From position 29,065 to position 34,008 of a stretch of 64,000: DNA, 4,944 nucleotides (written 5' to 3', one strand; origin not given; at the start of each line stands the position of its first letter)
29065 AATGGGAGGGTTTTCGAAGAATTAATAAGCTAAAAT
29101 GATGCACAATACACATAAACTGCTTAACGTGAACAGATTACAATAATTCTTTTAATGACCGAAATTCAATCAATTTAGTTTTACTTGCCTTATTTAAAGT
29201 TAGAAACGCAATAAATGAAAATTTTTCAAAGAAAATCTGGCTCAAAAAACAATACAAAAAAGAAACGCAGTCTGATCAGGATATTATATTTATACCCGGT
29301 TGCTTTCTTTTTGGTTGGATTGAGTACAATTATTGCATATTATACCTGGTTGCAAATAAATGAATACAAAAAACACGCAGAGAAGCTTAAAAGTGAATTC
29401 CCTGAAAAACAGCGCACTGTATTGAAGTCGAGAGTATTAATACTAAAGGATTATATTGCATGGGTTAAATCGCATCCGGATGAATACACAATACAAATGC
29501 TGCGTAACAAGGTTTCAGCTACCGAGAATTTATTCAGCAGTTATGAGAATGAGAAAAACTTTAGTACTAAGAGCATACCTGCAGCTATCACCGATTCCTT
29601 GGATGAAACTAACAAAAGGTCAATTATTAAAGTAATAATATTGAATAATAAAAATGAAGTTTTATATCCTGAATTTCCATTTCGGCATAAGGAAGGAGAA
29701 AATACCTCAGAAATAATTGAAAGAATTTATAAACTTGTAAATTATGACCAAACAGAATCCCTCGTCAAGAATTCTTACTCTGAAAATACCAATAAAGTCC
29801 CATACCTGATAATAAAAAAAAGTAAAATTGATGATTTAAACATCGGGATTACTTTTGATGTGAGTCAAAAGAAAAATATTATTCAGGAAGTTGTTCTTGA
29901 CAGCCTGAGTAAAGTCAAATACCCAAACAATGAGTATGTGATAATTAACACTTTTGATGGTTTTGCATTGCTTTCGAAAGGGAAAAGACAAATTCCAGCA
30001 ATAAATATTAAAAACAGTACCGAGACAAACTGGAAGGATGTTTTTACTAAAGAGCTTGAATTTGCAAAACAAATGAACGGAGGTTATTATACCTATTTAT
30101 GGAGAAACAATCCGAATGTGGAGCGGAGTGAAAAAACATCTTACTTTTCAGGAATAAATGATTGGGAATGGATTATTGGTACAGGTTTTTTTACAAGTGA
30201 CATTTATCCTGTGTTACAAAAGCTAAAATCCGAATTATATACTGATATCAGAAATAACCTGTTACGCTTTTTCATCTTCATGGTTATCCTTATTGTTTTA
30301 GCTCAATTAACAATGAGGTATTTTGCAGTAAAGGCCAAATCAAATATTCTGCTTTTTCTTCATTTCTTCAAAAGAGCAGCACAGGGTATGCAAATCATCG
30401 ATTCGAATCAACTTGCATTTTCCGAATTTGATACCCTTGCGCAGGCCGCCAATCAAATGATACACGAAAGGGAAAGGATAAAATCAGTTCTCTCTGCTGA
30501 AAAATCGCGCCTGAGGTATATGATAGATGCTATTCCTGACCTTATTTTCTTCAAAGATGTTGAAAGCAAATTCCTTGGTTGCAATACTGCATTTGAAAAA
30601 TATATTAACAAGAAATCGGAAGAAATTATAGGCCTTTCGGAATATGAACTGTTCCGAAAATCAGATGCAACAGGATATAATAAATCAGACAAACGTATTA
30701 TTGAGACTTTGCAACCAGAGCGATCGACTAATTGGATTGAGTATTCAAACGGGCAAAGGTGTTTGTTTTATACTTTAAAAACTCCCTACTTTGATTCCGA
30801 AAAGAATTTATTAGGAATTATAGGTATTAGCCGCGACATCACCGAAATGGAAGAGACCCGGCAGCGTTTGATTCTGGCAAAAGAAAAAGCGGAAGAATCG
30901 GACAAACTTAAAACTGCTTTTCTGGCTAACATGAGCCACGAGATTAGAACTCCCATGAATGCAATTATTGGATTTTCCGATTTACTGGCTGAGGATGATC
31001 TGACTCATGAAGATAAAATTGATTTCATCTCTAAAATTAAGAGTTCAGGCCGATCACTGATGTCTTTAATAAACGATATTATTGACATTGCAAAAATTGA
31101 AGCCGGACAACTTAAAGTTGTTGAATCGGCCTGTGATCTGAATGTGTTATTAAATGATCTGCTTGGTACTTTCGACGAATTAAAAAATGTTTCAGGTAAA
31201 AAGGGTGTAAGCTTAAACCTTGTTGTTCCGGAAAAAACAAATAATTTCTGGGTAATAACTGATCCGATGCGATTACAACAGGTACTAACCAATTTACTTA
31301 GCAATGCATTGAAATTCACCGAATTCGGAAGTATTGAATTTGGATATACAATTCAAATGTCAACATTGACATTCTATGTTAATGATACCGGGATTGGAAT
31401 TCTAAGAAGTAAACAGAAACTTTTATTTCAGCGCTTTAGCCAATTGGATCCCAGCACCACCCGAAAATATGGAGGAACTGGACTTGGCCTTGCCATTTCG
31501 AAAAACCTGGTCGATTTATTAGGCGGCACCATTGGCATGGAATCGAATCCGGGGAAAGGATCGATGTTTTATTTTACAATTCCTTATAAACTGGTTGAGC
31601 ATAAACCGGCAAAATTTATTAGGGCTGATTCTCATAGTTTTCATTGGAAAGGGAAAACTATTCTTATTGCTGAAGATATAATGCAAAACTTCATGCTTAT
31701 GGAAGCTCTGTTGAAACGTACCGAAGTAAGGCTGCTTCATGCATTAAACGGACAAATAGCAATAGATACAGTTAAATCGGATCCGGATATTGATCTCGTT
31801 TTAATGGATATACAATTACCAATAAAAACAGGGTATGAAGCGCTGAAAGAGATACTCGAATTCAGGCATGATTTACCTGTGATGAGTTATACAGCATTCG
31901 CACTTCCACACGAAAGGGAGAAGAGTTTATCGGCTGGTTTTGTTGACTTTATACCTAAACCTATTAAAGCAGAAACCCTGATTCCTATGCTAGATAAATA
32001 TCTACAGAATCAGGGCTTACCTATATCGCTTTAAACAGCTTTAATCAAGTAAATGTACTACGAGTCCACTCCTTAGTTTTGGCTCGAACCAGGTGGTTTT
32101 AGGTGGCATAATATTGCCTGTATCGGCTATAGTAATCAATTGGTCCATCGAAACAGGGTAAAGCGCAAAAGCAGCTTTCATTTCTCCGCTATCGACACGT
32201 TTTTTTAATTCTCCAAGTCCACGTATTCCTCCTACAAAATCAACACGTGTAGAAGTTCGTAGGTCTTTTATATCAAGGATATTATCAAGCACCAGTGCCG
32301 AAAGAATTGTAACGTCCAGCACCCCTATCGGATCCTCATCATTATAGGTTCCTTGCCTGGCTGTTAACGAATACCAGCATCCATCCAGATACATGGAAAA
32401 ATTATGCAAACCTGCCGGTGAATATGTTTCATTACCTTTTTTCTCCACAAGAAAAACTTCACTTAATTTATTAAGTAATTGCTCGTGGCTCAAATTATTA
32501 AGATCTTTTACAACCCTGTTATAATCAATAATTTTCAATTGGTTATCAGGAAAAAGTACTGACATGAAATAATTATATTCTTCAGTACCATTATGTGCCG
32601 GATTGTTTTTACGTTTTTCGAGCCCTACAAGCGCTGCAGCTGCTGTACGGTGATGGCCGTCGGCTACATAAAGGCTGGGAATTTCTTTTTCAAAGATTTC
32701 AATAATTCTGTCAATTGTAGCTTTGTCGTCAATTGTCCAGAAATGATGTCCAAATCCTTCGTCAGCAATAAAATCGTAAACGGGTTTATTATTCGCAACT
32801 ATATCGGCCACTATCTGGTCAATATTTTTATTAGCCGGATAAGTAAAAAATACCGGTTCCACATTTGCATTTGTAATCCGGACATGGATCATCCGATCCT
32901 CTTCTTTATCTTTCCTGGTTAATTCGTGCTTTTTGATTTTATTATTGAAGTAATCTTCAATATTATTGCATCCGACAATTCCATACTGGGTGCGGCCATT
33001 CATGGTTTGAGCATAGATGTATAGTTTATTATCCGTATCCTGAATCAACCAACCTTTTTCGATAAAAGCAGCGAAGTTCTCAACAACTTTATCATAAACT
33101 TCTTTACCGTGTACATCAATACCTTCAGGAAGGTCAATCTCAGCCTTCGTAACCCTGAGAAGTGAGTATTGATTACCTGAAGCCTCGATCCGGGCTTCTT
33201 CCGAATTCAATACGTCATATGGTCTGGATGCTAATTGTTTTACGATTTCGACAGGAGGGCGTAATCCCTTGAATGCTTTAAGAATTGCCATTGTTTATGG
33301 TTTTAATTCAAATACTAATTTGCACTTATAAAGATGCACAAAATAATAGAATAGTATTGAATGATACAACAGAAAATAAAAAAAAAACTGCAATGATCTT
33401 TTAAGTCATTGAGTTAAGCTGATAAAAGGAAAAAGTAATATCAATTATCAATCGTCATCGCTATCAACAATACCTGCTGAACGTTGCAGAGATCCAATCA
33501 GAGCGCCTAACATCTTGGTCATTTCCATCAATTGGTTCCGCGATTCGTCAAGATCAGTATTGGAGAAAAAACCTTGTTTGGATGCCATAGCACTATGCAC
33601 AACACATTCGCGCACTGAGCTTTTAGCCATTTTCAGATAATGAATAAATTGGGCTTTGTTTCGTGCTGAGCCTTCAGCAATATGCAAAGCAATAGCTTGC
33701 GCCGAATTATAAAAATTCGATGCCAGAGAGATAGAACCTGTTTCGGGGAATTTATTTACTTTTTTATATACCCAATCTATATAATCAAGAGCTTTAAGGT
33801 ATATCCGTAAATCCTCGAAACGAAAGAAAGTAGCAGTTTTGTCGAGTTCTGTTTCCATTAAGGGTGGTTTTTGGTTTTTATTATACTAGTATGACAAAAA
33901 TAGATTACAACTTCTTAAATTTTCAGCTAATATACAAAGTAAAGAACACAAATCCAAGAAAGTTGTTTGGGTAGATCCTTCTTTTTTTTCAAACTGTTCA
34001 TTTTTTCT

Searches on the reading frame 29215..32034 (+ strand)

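Call 6: search_protein_families(library=pfam, proteins=[window:29215-32034:+], max_evalue=0.001)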
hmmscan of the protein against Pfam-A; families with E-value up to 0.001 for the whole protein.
window:29215-32034:+ (939 aa): 8 families
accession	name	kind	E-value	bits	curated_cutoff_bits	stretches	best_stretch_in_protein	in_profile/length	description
PF08269.17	dCache_2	-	3.1e-27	95.9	26.5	1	49-331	3-298/298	Cache domain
PF02518.31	HATPase_c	-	7.3e-26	91.2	26.4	1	683-791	2-109/111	Histidine kinase-, DNA gyrase B-, and HSP90-like ATPase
PF00512.31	HisKA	-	1.7e-18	66.9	26.9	1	566-631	2-66/66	His Kinase A (phospho-acceptor) domain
PF00072.30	Response_reg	-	8.9e-18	64.9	30.2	1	816-925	1-109/111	Response regulator receiver domain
PF17200.10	sCache_2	-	7.6e-14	52.4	25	1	223-334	37-149/155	Single Cache domain 2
PF08448.16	PAS_4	-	1.3e-13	51.6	23.1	1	438-545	2-108/110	PAS fold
PF13426.13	PAS_9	-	4.4e-10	40.2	27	1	441-544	1-103/103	PAS domain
PF00989.32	PAS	-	5.3e-09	36.5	22.6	1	432-542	2-113/113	PAS fold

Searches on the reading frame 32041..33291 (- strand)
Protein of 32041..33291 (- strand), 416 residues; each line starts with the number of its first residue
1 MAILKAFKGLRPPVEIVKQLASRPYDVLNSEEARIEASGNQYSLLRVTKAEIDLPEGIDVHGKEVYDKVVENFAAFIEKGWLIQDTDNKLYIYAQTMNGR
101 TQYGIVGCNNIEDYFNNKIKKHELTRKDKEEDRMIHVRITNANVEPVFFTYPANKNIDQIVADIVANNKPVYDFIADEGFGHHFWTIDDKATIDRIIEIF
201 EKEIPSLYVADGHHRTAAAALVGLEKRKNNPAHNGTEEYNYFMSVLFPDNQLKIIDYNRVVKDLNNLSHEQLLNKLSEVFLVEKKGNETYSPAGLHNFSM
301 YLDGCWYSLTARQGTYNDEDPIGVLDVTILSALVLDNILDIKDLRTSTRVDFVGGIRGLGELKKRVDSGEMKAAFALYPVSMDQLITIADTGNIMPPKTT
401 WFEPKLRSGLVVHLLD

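Call 6: search_protein_families(library=pfam, proteins=[window:32041-33291:-], max_evalue=0.001)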
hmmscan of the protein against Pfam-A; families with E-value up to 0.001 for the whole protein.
window:32041-33291:- (416 aa): 1 family
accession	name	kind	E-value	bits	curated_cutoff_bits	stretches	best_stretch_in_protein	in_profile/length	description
PF06245.16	DUF1015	-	6.7e-109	364.2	25.8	1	4-328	1-325/325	Protein of unknown function (DUF1015)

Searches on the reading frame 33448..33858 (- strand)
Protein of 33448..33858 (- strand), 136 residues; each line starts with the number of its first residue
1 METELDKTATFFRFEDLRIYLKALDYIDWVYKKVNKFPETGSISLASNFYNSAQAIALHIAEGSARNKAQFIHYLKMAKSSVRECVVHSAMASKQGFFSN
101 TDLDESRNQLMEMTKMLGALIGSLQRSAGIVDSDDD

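Call 6: search_protein_families(library=pfam, proteins=[window:33448-33858:-], max_evalue=0.001)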
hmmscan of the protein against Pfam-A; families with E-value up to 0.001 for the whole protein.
window:33448-33858:- (136 aa): 1 family
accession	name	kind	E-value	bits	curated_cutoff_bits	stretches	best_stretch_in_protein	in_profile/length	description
PF05635.17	23S_rRNA_IVP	-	8.4e-19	68.2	33.8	1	15-118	1-105/106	23S rRNA-intervening sequence protein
